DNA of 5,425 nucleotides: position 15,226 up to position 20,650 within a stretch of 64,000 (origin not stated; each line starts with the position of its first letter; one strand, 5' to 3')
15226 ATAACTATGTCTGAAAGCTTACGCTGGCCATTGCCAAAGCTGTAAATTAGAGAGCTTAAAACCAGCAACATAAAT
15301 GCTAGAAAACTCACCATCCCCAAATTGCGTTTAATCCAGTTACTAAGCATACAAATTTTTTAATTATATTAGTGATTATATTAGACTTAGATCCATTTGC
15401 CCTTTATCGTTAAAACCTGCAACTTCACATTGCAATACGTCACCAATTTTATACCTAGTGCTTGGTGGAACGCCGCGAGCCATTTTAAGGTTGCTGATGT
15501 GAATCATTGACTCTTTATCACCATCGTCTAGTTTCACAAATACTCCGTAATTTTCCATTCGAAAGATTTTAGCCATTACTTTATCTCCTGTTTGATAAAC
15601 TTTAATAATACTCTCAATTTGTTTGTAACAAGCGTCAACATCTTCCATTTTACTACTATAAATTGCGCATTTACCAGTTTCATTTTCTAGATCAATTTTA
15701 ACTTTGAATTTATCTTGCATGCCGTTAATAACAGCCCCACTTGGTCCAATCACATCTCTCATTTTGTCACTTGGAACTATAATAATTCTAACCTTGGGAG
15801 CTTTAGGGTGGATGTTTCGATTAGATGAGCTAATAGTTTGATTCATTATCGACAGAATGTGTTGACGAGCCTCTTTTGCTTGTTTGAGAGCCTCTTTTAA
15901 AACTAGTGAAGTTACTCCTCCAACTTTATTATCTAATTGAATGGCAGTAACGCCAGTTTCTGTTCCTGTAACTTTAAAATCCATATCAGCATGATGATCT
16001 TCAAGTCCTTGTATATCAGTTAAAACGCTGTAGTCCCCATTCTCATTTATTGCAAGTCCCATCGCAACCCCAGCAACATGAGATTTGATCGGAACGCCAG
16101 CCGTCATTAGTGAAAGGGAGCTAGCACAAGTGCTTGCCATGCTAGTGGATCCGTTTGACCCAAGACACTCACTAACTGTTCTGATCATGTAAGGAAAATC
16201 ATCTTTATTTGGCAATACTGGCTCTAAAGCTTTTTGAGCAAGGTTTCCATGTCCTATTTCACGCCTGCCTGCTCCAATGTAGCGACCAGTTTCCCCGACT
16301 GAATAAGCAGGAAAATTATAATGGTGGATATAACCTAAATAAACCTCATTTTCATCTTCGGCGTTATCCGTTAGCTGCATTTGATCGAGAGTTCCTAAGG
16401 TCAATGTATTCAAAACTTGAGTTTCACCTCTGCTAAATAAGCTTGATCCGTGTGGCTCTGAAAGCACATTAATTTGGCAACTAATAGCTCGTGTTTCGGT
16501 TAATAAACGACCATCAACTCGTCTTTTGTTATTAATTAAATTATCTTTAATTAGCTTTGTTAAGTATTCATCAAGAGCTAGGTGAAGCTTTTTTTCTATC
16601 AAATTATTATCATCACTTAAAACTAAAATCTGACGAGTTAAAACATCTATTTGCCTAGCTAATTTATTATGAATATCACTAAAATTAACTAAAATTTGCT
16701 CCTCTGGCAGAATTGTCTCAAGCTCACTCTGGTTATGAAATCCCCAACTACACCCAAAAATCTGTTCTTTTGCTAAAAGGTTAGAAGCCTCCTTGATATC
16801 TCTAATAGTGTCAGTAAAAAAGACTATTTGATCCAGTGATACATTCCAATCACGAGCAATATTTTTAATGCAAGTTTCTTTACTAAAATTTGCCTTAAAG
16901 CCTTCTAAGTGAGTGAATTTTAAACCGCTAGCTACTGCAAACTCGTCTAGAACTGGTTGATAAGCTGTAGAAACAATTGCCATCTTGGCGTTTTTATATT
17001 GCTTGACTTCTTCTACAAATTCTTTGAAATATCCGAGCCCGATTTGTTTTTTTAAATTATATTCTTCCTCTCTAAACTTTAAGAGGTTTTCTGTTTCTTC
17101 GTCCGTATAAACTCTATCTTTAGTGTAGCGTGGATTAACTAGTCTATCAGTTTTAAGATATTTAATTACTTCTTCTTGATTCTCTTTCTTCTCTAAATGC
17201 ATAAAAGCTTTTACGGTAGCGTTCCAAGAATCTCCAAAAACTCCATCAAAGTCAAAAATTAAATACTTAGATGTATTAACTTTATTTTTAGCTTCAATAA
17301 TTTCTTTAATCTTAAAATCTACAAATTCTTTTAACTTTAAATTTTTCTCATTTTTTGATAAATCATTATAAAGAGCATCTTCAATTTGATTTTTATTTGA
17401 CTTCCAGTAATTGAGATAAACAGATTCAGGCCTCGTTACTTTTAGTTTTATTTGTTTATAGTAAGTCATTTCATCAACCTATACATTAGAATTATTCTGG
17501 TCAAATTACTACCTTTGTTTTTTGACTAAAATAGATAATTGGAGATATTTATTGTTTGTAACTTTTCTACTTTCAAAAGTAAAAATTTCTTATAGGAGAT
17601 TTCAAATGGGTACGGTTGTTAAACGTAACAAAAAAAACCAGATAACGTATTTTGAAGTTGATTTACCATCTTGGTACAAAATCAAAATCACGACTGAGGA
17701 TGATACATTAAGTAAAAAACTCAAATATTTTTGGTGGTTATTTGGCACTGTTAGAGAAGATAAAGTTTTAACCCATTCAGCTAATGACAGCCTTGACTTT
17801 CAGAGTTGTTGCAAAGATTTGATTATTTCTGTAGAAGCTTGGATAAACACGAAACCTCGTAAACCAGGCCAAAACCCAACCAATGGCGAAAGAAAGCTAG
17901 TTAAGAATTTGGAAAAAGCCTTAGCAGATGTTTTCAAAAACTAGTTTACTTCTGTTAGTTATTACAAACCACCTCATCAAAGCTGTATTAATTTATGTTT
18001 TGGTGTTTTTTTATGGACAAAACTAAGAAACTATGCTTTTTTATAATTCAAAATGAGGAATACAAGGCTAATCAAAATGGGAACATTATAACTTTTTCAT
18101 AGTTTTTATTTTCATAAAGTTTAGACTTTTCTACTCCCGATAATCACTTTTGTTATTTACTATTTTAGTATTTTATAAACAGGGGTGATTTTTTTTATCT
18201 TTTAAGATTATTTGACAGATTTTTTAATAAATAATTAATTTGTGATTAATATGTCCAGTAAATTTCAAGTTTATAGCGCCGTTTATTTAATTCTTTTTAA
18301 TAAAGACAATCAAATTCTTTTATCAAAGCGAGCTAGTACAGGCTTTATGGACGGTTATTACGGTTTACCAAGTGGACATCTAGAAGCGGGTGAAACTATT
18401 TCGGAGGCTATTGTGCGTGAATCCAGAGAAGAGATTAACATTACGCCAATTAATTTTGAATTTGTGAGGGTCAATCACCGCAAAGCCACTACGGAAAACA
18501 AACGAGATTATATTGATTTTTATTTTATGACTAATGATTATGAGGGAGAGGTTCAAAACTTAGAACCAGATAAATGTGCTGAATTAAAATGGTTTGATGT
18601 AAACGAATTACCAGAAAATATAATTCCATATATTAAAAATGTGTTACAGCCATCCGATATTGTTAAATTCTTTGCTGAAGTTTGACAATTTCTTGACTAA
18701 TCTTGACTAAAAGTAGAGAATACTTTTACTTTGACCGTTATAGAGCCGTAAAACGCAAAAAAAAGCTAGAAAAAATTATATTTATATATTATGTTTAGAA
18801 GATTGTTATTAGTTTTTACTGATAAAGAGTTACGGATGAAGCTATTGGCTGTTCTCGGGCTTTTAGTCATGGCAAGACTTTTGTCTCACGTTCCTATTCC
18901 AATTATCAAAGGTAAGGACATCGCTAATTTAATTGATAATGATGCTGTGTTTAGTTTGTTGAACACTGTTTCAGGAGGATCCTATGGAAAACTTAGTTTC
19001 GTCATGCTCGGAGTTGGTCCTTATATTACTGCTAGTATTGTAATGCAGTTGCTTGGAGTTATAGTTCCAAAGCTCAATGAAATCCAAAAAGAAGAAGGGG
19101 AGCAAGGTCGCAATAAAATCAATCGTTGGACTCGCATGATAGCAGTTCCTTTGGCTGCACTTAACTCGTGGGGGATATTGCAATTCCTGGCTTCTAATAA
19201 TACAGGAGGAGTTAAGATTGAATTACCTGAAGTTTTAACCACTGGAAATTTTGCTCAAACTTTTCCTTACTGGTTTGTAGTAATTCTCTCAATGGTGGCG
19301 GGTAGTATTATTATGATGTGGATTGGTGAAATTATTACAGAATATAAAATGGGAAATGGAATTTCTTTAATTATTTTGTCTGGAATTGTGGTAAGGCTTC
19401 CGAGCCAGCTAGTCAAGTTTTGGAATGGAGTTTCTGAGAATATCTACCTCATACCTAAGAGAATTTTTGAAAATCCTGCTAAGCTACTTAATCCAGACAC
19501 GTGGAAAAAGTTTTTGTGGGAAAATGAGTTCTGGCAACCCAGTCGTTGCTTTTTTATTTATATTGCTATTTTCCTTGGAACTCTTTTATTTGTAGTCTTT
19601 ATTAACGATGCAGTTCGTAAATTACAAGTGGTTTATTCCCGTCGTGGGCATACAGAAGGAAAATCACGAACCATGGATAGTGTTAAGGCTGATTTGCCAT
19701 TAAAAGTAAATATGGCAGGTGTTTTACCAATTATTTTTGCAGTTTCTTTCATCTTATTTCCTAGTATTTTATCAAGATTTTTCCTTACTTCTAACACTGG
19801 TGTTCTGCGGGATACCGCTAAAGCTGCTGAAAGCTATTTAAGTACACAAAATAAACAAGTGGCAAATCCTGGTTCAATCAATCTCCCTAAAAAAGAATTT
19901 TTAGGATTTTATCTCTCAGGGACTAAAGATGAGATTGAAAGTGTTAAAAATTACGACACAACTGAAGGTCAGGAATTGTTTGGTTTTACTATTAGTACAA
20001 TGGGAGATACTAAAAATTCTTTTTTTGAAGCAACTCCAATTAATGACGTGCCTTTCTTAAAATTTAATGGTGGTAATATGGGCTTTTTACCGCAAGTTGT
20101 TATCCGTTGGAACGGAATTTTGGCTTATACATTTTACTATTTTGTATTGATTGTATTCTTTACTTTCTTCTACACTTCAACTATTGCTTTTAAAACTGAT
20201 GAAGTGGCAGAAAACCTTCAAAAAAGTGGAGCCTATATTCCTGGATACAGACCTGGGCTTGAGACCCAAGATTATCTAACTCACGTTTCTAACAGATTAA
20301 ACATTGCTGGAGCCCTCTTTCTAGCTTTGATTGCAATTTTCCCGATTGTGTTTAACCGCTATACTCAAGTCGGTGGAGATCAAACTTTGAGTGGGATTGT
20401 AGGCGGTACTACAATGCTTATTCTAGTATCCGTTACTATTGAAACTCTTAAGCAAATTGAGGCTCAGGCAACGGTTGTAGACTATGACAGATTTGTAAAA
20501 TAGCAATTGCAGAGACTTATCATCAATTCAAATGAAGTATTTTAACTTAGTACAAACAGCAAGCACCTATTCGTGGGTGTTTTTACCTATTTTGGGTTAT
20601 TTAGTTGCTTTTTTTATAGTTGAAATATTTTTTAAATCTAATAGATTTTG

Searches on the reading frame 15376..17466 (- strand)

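Call 24: search_protein_families(library=pfam, max_evalue=0.001, proteins=[window:15376-17466:-])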
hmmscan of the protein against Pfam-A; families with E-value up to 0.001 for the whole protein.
window:15376-17466:- (696 aa): 5 families
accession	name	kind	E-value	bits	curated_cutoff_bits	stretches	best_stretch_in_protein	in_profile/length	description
PF01138.27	RNase_PH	-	9.5e-21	75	25.5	1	324-459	1-130/130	3' exoribonuclease family, domain 1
PF00575.29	S1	-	3.6e-11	43.7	22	1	625-694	3-72/74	S1 RNA binding domain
PF13419.12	HAD_2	-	6.3e-10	39.9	23.8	1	69-229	1-170/178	Haloacid dehalogenase-like hydrolase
PF00013.35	KH_1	-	3.5e-09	36.7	21.5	1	561-618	3-65/66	KH domain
PF03725.20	RNase_PH_C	-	3.2e-05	24.2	20.8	1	464-533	3-67/67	3' exoribonuclease family, domain 2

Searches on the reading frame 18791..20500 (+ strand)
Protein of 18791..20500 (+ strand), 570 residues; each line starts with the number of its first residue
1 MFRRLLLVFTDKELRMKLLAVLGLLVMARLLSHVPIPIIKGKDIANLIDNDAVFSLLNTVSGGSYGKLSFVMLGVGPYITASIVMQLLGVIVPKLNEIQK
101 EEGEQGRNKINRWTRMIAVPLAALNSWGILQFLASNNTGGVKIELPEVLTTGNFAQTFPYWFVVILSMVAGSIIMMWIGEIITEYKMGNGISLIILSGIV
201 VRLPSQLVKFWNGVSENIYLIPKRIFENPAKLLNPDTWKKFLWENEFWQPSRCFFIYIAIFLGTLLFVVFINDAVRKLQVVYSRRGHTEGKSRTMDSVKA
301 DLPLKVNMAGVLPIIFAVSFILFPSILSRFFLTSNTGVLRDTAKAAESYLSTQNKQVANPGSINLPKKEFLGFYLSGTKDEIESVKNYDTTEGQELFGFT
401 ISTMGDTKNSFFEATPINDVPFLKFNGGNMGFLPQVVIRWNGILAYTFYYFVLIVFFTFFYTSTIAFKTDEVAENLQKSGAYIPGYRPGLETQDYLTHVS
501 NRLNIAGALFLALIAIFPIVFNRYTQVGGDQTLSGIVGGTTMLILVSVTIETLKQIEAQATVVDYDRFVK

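Call 24: search_protein_families(library=pfam, max_evalue=0.001, proteins=[window:18791-20500:+])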
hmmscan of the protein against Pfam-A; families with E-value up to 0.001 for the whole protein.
window:18791-20500:+ (570 aa): 1 family
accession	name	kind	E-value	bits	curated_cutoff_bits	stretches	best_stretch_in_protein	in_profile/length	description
PF00344.25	SecY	-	2.1e-88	297.1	32.2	1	69-553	1-306/306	SecY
